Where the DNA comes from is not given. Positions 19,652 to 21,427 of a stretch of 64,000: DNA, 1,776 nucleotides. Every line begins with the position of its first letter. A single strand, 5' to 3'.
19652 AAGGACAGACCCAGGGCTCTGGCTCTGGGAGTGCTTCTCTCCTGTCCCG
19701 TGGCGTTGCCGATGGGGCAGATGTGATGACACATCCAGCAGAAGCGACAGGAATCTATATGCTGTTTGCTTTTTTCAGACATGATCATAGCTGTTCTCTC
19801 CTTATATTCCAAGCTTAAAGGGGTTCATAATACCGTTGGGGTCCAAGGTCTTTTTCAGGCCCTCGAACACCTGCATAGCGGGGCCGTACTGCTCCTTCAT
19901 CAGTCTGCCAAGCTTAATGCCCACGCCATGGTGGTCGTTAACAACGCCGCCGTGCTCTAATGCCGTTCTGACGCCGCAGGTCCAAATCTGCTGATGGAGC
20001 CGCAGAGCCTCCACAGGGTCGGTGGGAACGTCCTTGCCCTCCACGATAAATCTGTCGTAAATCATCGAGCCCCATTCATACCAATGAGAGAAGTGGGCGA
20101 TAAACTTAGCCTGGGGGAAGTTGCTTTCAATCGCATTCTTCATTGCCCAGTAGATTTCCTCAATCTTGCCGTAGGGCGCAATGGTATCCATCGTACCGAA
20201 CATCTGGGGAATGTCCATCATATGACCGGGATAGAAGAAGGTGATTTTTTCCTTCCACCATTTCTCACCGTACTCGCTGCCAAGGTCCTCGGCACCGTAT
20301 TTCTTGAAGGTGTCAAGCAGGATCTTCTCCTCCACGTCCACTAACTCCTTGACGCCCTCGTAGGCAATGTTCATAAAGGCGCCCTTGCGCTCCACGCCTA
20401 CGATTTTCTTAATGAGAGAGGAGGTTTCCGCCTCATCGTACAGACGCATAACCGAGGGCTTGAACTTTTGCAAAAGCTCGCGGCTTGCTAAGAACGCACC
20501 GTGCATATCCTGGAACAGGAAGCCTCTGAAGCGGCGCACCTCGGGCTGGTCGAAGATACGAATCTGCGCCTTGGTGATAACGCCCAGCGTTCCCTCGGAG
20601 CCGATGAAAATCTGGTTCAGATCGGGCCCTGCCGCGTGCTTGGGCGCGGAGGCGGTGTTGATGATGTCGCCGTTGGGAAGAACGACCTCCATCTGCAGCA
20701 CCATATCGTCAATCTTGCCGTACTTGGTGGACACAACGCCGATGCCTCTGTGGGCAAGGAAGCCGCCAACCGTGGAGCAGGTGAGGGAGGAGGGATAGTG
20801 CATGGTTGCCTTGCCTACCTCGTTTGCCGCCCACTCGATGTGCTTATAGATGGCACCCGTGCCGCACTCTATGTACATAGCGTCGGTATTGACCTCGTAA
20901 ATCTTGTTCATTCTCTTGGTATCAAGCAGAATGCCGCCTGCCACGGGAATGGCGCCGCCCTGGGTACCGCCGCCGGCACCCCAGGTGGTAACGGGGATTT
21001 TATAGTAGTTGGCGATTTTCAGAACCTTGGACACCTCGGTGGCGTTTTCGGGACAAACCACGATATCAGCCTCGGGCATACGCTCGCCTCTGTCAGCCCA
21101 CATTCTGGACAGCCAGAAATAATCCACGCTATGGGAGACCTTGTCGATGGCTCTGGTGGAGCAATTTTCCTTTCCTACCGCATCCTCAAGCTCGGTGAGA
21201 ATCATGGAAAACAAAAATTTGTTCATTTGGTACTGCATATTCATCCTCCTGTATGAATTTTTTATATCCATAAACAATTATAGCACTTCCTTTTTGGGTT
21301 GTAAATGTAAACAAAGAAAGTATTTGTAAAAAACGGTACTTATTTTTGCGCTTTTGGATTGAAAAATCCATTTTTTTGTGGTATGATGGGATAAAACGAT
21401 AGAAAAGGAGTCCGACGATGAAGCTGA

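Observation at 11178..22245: Amino-sugar catabolic operon that also encodes a lactate/glycolate-dehydrogenase-like FAD + Fe-S + Etf redox module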

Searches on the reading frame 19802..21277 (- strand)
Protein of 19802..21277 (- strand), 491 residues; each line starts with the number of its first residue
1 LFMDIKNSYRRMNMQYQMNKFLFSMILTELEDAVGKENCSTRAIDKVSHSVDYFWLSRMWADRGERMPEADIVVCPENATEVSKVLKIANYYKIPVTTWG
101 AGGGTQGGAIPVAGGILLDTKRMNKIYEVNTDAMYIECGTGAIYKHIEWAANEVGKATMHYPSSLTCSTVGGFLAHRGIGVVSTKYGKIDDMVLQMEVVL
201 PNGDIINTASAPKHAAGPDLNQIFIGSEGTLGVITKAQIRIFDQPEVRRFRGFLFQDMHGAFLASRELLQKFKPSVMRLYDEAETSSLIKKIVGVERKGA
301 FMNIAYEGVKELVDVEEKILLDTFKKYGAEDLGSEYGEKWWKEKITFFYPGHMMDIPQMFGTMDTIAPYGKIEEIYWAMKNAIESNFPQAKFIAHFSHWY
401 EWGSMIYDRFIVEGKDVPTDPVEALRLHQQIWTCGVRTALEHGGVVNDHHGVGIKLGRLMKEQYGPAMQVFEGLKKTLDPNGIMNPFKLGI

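Call 3: search_protein_families(library=pfam, proteins=[window:19802-21277:-])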
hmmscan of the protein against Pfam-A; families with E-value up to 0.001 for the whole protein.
window:19802-21277:- (491 aa): 2 families
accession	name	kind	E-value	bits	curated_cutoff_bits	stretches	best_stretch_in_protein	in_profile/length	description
PF01565.28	FAD_binding_4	-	7e-34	116.9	26.4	1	71-208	2-138/139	FAD binding domain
PF02913.24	FAD-oxidase_C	-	1.1e-19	71.6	21.2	1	245-488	2-247/248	FAD linked oxidases, C-terminal domain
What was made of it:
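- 19802..21238 (-): FAD enzyme, YgcU/alkyl-DHAP-synthase-like member of the VAO superfamily (478 aa). Carries PF01565 and PF02913 (call 3).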

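Call 4: search_protein_families(library=ncbifam, proteins=[window:19802-21277:-])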
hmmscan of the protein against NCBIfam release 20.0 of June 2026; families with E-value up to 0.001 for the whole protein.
window:19802-21277:- (491 aa): 12 families
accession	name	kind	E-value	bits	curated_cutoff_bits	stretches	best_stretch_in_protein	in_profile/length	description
TIGR00387.1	glcD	equivalog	2e-57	194.9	567.9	1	73-488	1-413/413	glycolate oxidase subunit GlcD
NF008408.0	PRK11230.1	equivalog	1e-32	113.3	897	1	72-488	58-470/499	glycolate oxidase subunit GlcD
NF049975.1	2HglutDHaseYdiJ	equivalog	4.1e-20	71.2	1350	2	72-213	54-197/1018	D-2-hydroxyglutarate dehydrogenase YdiJ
NF041226.1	BagK_FevA1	equivalog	2e-12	46.3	800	1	72-247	43-209/453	bagremycin/ferroverdin biosynthesis FAD-dependent oxygenase BagK/FevA1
NF041227.1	BagG_FevA2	exception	5.3e-12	45.1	850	1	70-256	46-220/455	bagremycin/ferroverdin biosynthesis FAD-dependent oxygenase BagG/FevA2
NF008439.0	PRK11282.1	equivalog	1.4e-11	43.9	284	1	89-248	18-177/358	glycolate oxidase subunit GlcE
TIGR01678.1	FAD_lactone_ox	subfamily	2.2e-08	33.4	396.8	1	72-244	17-181/438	sugar 1,4-lactone oxidase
TIGR01677.1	pln_FAD_oxido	subfamily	2.3e-07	29.7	383.1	1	69-249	43-217/560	FAD-dependent oxidoreductase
NF053785.1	DcplphribOxDprE1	equivalog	1.8e-05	24.2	500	1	106-241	49-180/449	decaprenylphosphoryl-beta-D-ribose oxidase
TIGR01676.1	GLDHase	equivalog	8.3e-05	21.6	458.25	1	72-246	64-230/541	L-galactonolactone dehydrogenase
TIGR01679.1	bact_FAD_ox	subfamily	8.4e-05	21.6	292.25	1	64-249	6-180/419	FAD-linked oxidoreductase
NF010480.0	PRK13905.1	equivalog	0.00036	19.5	259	1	69-206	33-162/303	UDP-N-acetylmuramate dehydrogenase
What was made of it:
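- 19802..21238 (-): GlcD HMM 194.9 bits against a cut-off of 567.9 (call 4).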

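Call 18: search_solved_structures(query=window:19802-21238:-, max_evalue=0.00001)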
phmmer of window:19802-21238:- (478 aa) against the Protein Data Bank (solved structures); distinct sequences matched with E-value up to 0.00001: 62 (the best 60 are shown).
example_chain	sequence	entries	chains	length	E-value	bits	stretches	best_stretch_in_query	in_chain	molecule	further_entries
2uuu_A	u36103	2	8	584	2.2e-42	148.3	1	54-476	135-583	ALKYLDIHYDROXYACETONEPHOSPHATE SYNTHASE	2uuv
4bby_A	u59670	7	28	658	2.6e-37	131.6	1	51-471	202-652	ALKYLDIHYDROXYACETONEPHOSPHATE SYNTHASE, PEROXISOMAL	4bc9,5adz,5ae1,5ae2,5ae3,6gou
4bca_A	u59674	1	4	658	9.2e-37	129.8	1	51-471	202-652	ALKYLDIHYDROXYACETONEPHOSPHATE SYNTHASE, PEROXISOMAL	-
4bc7_A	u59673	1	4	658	1.1e-36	129.5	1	51-471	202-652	ALKYLDIHYDROXYACETONEPHOSPHATE SYNTHASE, PEROXISOMAL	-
8jdc_A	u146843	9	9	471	7.5e-35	123.5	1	53-475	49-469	Probable D-lactate dehydrogenase, mitochondrial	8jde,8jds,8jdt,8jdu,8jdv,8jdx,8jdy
8jdb_A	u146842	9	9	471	7.9e-35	123.4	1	53-475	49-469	Probable D-lactate dehydrogenase, mitochondrial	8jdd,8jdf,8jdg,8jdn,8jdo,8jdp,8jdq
3pm9_A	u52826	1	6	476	8.6e-32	113.4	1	56-234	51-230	Putative oxidoreductase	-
7qh2_C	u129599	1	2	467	7e-29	103.8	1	59-475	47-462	Lactate dehydrogenase (NAD(+),ferredoxin) subunit LctD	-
9qgz_A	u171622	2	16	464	4.9e-27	97.7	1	59-476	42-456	Glycolate oxidase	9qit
6lpn_A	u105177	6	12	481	1.4e-25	92.9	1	59-232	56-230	D-2-hydroxyglutarate dehydrogenase, mitochondrial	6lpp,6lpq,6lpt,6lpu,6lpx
6v42_A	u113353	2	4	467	1.1e-18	70.1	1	36-226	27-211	FAD/FMN-containing dehydrogenase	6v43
8s7r_A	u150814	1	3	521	6.8e-18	67.6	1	49-241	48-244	Oxidoreductase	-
8s7t_A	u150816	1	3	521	6.9e-18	67.6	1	49-241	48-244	Oxidoreductase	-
8s7s_A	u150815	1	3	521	9.7e-18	67.1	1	49-241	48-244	Oxidoreductase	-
8s7p_A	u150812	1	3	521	1.3e-17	66.7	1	49-241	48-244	Oxidoreductase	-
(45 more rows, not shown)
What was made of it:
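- The flavoenzyme hits LctD (7e-29) and LDHD (7.5e-35) in the PDB (call 18).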

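Call 21: find_homologous_proteins(query=window:19802-21238:-, max_evalue=1e-20)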
Query window:19802-21238:- (478 aa): 7167 proteins with E <= 1e-20 among 8000 candidates; the best 120 are listed.
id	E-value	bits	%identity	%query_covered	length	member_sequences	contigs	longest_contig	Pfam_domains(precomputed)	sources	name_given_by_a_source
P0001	0.0e+0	1047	92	100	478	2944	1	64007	PF01565.29,PF02913.25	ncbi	-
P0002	1.7e-297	1005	89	99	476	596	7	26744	PF01565.29,PF02913.25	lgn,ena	-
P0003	4.6e-294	993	86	100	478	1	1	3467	PF01565.29,PF02913.25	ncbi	-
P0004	5.3e-292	986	87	100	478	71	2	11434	PF01565.29,PF02913.25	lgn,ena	-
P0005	4.9e-291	983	87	100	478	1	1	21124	PF01565.29,PF02913.25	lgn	-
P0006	2.6e-290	981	87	99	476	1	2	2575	PF01565.29,PF02913.25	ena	-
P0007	1.2e-288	975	87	99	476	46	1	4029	PF01565.29,PF02913.25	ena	-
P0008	1.5e-288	975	86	100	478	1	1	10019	PF01565.29,PF02913.25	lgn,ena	-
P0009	1.6e-288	975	86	99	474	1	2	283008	PF01565.29,PF02913.25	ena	-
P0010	1.7e-288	975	86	100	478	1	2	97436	PF01565.29,PF02913.25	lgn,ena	-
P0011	3.4e-288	974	87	99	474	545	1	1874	PF01565.29,PF02913.25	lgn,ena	-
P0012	6.1e-288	973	86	99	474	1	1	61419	PF01565.29,PF02913.25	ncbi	-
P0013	6.1e-288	973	85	100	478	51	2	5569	PF01565.29,PF02913.25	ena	-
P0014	8.5e-288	973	85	100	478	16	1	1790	PF01565.29,PF02913.25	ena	-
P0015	9.9e-288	972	86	99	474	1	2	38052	PF01565.29,PF02913.25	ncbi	-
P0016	2.3e-287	971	86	99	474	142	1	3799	PF01565.29,PF02913.25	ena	-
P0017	6.1e-287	970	85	99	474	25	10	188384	PF01565.29,PF02913.25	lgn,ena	-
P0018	8.1e-287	969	87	99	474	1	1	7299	PF01565.29,PF02913.25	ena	-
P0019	2.4e-286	968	86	99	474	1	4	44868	PF01565.29,PF02913.25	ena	-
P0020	3.4e-286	967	85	100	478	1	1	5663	PF01565.29,PF02913.25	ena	-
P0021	3.9e-286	967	87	99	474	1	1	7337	PF01565.29,PF02913.25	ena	-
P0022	7.5e-286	966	86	99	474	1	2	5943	PF01565.29,PF02913.25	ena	-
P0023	1.0e-285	966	85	99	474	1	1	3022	PF01565.29,PF02913.25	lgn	-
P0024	1.4e-285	965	86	99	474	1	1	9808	PF01565.29,PF02913.25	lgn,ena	-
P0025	5.5e-285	963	85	100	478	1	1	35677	PF01565.29,PF02913.25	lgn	-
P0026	5.9e-285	963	86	99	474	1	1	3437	PF01565.29,PF02913.25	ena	-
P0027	8.7e-285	963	86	99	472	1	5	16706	PF01565.29,PF02913.25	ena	-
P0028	3.1e-284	961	84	99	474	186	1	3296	PF01565.29,PF02913.25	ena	-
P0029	3.1e-284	961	86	99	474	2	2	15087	PF01565.29,PF02913.25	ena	-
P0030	3.6e-284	961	86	99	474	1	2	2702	PF01565.29,PF02913.25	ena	-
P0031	4.3e-284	960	85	100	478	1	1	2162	PF01565.29,PF02913.25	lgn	-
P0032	6.5e-284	960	86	99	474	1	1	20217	PF01565.29,PF02913.25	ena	-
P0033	6.8e-284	960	86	99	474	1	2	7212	PF01565.29,PF02913.25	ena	-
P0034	1.5e-283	959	85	100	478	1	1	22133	PF01565.29,PF02913.25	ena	-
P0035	2.8e-283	958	86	99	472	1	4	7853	PF01565.29,PF02913.25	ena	-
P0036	8.1e-283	956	85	99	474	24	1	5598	PF01565.29,PF02913.25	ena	-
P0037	1.3e-282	955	84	99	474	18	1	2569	PF01565.29,PF02913.25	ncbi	-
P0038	2.0e-282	955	86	99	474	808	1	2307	PF01565.29,PF02913.25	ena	-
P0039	2.7e-282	954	85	99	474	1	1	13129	PF01565.29,PF02913.25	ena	-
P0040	3.3e-282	954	85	99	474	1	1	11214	PF01565.29,PF02913.25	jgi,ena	-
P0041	5.4e-282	953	85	99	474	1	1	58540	PF01565.29,PF02913.25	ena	-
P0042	8.9e-282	953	83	100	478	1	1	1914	PF01565.29,PF02913.25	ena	-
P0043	1.0e-281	953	85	99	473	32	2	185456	PF01565.29,PF02913.25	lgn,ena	-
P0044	1.1e-281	952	85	99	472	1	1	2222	PF01565.29,PF02913.25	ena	-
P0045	2.3e-281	951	85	99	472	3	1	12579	PF01565.29,PF02913.25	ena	-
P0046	2.9e-281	951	85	99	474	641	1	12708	PF01565.29,PF02913.25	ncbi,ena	-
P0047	5.7e-281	950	85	99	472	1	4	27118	PF01565.29,PF02913.25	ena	-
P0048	6.5e-281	950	85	99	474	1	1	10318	PF01565.29,PF02913.25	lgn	-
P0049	6.6e-281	950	84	99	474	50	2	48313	PF01565.29,PF02913.25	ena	-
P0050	9.4e-281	949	84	99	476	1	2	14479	PF01565.29,PF02913.25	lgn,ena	-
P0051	1.0e-280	949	85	99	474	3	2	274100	PF01565.29,PF02913.25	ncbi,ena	-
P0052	1.2e-280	949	84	99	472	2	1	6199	PF01565.29,PF02913.25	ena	-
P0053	2.1e-280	948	85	99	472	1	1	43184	PF01565.29,PF02913.25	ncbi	-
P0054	2.8e-280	948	85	99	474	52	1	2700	PF01565.29,PF02913.25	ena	-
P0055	3.1e-280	948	85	99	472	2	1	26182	PF01565.29,PF02913.25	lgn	-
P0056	3.7e-280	947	84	99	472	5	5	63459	PF01565.29,PF02913.25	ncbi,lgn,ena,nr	ncbi:MAG: FAD-binding oxidoreductase [Bacilli bacterium]|nr:FAD-binding oxidoreductase [Bacilli bact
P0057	4.7e-280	947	84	99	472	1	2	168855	PF01565.29,PF02913.25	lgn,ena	-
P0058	5.3e-280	947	84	99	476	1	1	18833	PF01565.29,PF02913.25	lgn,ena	-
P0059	9.1e-280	946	85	99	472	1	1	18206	PF01565.29,PF02913.25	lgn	-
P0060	1.3e-279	946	84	99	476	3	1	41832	PF01565.29,PF02913.25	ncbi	-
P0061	1.7e-279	945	84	99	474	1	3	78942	PF01565.29,PF02913.25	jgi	-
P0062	1.9e-279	945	83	99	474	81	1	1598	PF01565.29,PF02913.25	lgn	-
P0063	1.9e-279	945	85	99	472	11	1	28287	PF01565.29,PF02913.25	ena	-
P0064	2.4e-279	945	84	99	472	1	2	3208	PF01565.29,PF02913.25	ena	-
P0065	2.8e-279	945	85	99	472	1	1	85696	PF01565.29,PF02913.25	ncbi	-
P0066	7.0e-279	943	84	99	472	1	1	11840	PF01565.29,PF02913.25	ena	-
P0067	7.4e-279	943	85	99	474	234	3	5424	PF01565.29,PF02913.25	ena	-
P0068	8.5e-279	943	85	99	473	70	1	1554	PF01565.29,PF02913.25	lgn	-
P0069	9.0e-279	943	85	99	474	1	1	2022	PF01565.29,PF02913.25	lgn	-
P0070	9.6e-279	943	83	99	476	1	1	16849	PF01565.29,PF02913.25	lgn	-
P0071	1.0e-278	943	84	99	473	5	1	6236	PF01565.29,PF02913.25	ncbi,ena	-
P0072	1.6e-278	942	84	99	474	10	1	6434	PF01565.29,PF02913.25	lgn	-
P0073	2.0e-278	942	84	99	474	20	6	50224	PF01565.29,PF02913.25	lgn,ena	-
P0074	3.4e-278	941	84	99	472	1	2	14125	PF01565.29,PF02913.25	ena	-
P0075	4.0e-278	941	84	99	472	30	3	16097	PF01565.29,PF02913.25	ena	-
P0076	4.8e-278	940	85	99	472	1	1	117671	PF01565.29,PF02913.25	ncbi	-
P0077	4.8e-278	940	84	99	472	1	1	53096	PF01565.29,PF02913.25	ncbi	-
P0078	5.3e-278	940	84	99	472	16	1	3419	PF01565.29,PF02913.25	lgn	-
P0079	6.2e-278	940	84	99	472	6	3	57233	PF01565.29,PF02913.25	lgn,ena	-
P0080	7.6e-278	940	84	99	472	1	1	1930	PF01565.29,PF02913.25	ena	-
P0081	1.1e-277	939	84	99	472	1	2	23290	PF01565.29,PF02913.25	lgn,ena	-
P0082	1.3e-277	939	84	99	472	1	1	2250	PF01565.29,PF02913.25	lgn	-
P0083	1.8e-277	939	84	99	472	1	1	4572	PF01565.29,PF02913.25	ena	-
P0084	1.9e-277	938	83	99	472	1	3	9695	PF01565.29,PF02913.25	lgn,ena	-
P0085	2.1e-277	938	84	99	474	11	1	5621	PF01565.29,PF02913.25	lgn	-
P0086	2.3e-277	938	84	99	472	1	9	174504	PF01565.29,PF02913.25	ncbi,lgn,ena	-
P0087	2.9e-277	938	84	99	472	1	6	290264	PF01565.29,PF02913.25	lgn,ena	-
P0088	3.0e-277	938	85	99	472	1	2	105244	PF01565.29,PF02913.25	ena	-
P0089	3.4e-277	938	84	99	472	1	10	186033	PF01565.29,PF02913.25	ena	-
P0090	4.2e-277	937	84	99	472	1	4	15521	PF01565.29,PF02913.25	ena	-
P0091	4.3e-277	937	85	99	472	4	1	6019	PF01565.29,PF02913.25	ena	-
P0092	6.0e-277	937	85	99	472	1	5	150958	PF01565.29,PF02913.25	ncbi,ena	-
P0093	6.0e-277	937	84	99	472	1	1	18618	PF01565.29,PF02913.25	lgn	-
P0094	6.4e-277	937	84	99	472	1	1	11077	PF01565.29,PF02913.25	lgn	-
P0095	6.7e-277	937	84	99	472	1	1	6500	PF01565.29,PF02913.25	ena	-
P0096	7.6e-277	936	84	99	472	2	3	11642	PF01565.29,PF02913.25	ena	-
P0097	8.1e-277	936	83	99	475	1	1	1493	PF01565.29,PF02913.25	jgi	jgi:alkyldihydroxyacetonephosphate synthase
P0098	8.4e-277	936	84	99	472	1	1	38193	PF01565.29,PF02913.25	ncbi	-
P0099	1.4e-276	936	84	99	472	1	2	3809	PF01565.29,PF02913.25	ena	-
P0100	1.4e-276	936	84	99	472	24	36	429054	PF01565.29,PF02913.25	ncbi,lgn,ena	-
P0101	1.5e-276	936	84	99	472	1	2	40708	PF01565.29,PF02913.25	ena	-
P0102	1.9e-276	935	84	99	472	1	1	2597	PF01565.29,PF02913.25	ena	-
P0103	2.0e-276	935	83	99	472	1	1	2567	PF01565.29,PF02913.25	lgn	-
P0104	2.2e-276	935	84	99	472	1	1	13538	PF01565.29,PF02913.25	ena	-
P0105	2.3e-276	935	84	99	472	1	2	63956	PF01565.29,PF02913.25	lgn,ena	-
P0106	3.0e-276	935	83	99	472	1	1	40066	PF01565.29,PF02913.25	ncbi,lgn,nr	ncbi:MAG: FAD-binding oxidoreductase [Thermoguttaceae bacterium]|nr:FAD-binding oxidoreductase [Ther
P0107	3.0e-276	935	83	99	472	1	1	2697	PF01565.29,PF02913.25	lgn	-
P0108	3.7e-276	934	83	99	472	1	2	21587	PF01565.29,PF02913.25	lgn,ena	-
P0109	4.1e-276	934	82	100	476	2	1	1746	PF01565.29,PF02913.25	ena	-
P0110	5.2e-276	934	84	99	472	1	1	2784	PF01565.29,PF02913.25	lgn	-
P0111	6.5e-276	933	83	99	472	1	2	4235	PF01565.29,PF02913.25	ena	-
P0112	6.5e-276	933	83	99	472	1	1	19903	PF01565.29,PF02913.25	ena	-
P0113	7.5e-276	933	84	99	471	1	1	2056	PF01565.29,PF02913.25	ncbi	ncbi:MAG: FAD-binding oxidoreductase, partial [Thermoguttaceae bacterium]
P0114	7.7e-276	933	83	99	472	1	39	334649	PF01565.29,PF02913.25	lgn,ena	-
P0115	8.0e-276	933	84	99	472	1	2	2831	PF01565.29,PF02913.25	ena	-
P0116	8.5e-276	933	83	99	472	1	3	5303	PF01565.29,PF02913.25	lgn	-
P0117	9.8e-276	933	83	99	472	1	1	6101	PF01565.29,PF02913.25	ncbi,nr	ncbi:MAG: FAD-binding oxidoreductase [Thermoguttaceae bacterium]|nr:FAD-binding oxidoreductase [Ther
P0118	1.1e-275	933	83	99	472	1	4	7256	PF01565.29,PF02913.25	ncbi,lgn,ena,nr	ncbi:MAG: FAD-binding oxidoreductase [Thermoguttaceae bacterium]|nr:FAD-binding oxidoreductase [Ther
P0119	1.2e-275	932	84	99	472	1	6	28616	PF01565.29,PF02913.25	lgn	-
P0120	1.4e-275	932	84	99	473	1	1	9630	PF01565.29,PF02913.25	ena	-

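Call 22: find_encoding_contigs(protein=P0106, flank=10000, max_places=2)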
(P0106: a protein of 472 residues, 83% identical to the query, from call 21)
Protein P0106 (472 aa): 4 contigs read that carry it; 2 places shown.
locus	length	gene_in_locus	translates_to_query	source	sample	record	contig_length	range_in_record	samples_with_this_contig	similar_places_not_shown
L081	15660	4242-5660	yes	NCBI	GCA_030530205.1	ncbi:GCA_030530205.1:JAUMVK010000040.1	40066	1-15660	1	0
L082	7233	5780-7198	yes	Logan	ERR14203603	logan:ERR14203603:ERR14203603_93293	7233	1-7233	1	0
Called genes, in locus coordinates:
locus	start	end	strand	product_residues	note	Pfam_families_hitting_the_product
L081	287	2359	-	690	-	-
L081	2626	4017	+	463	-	-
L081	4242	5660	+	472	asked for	PF01565:FAD_binding_4, PF02913:FAD-oxidase_C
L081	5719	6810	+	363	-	PF13183:Fer4_8 (weak)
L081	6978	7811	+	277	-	PF01116:F_bP_aldolase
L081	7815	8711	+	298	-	PF00294:PfkB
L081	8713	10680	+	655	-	PF00924:MS_channel_2nd, PF21082:MS_channel_3rd (weak)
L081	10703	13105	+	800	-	PF03648:Glyco_hydro_67N, PF16126:DUF4838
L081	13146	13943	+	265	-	PF04962:KduI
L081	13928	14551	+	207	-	PF16161:DUF4867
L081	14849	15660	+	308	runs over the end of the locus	PF00753:Lactamase_B, PF12706:Lactamase_B_2 (weak)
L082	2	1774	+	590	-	?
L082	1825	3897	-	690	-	-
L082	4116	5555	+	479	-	-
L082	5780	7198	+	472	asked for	PF01565:FAD_binding_4, PF02913:FAD-oxidase_C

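Call 23: find_encoding_contigs(protein=P0056, flank=10000, max_places=2)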
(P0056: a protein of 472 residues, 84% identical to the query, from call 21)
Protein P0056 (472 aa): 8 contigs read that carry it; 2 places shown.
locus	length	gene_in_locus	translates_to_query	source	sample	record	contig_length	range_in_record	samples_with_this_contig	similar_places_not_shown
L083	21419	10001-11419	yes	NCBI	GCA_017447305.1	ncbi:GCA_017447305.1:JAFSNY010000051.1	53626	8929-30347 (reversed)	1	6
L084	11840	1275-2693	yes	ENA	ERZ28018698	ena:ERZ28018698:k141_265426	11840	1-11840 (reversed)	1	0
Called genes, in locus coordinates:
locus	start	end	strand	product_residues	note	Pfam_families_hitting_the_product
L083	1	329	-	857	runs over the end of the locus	PF15976:CooC_C (faint), PF13620:CarboxypepD_reg (weak), PF13715:CarbopepD_reg_2 (weak)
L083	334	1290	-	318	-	PF00528:BPD_transp_1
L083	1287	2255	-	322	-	PF00528:BPD_transp_1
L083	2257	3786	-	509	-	PF01547:SBP_bac_1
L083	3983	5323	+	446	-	PF03215:Rad17 (faint), PF00005:ABC_tran, PF17912:OB_MalK (faint), PF08402:TOBE_2 (weak)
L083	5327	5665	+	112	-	-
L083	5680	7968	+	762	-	-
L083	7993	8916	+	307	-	-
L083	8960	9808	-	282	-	PF01418:HTH_6, PF01380:SIS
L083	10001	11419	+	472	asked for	PF01565:FAD_binding_4, PF02913:FAD-oxidase_C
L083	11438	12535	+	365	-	PF13183:Fer4_8, PF13534:Fer4_17 (weak)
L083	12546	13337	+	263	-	PF04962:KduI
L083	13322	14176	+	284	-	PF01263:Aldose_epim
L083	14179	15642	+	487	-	PF00370:FGGY_N, PF02782:FGGY_C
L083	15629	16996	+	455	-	PF01012:ETF, PF00766:ETF_alpha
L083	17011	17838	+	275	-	PF01116:F_bP_aldolase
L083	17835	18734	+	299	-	PF00294:PfkB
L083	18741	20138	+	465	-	-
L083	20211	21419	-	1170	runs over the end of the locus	PF05342:Peptidase_M26_N (weak)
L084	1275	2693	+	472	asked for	PF01565:FAD_binding_4, PF02913:FAD-oxidase_C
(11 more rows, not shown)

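Call 26: find_encoding_contigs(protein=P0100, flank=10000, max_places=3)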
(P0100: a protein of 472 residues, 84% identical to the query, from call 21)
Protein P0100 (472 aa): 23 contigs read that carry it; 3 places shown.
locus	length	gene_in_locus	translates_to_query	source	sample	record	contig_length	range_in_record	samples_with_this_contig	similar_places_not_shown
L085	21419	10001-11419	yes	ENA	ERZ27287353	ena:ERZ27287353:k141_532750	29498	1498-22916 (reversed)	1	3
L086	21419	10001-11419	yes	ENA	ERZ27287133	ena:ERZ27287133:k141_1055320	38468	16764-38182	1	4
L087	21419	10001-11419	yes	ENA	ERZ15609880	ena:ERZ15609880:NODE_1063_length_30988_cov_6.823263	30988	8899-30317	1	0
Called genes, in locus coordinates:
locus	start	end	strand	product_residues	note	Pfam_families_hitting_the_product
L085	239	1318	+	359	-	-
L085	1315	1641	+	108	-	PF07883:Cupin_2 (weak)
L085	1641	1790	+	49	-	-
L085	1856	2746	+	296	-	-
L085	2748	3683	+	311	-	-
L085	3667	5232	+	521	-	PF18952:DUF5696, PF19773:DUF6259, PF12905:Glyco_hydro_101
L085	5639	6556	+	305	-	PF02729:OTCace_N, PF00185:OTCace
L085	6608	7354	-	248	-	PF03372:Exo_endo_phos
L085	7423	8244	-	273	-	PF01418:HTH_6, PF13580:SIS_2 (faint), PF01380:SIS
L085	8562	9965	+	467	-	-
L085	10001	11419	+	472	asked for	PF01565:FAD_binding_4, PF02913:FAD-oxidase_C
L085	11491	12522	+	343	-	PF13183:Fer4_8 (weak)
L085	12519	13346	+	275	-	PF01116:F_bP_aldolase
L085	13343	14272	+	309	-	PF00294:PfkB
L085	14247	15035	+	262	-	PF04962:KduI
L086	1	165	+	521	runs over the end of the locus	PF18952:DUF5696, PF19773:DUF6259, PF12905:Glyco_hydro_101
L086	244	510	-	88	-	PF01381:HTH_3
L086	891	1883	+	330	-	-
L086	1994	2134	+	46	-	-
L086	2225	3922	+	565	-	PF00395:SLH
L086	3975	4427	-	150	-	-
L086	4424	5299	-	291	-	PF01381:HTH_3, PF13151:DUF3990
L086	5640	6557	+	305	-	PF02729:OTCace_N, PF00185:OTCace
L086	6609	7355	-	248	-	PF03372:Exo_endo_phos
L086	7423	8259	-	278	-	PF01418:HTH_6, PF13580:SIS_2 (faint), PF01380:SIS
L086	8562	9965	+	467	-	-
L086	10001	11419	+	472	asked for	PF01565:FAD_binding_4, PF02913:FAD-oxidase_C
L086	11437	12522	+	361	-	PF13183:Fer4_8 (weak)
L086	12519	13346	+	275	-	PF01116:F_bP_aldolase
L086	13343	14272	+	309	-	PF00294:PfkB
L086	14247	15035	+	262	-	PF04962:KduI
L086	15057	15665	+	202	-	PF16161:DUF4867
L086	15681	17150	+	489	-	PF00370:FGGY_N, PF02782:FGGY_C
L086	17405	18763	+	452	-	PF01012:ETF, PF00766:ETF_alpha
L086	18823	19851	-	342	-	PF01757:Acyl_transf_3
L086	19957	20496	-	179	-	PF04014:MazE_antitoxin, PF15714:SpoVT_C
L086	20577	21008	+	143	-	-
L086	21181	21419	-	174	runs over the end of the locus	?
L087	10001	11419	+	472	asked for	PF01565:FAD_binding_4, PF02913:FAD-oxidase_C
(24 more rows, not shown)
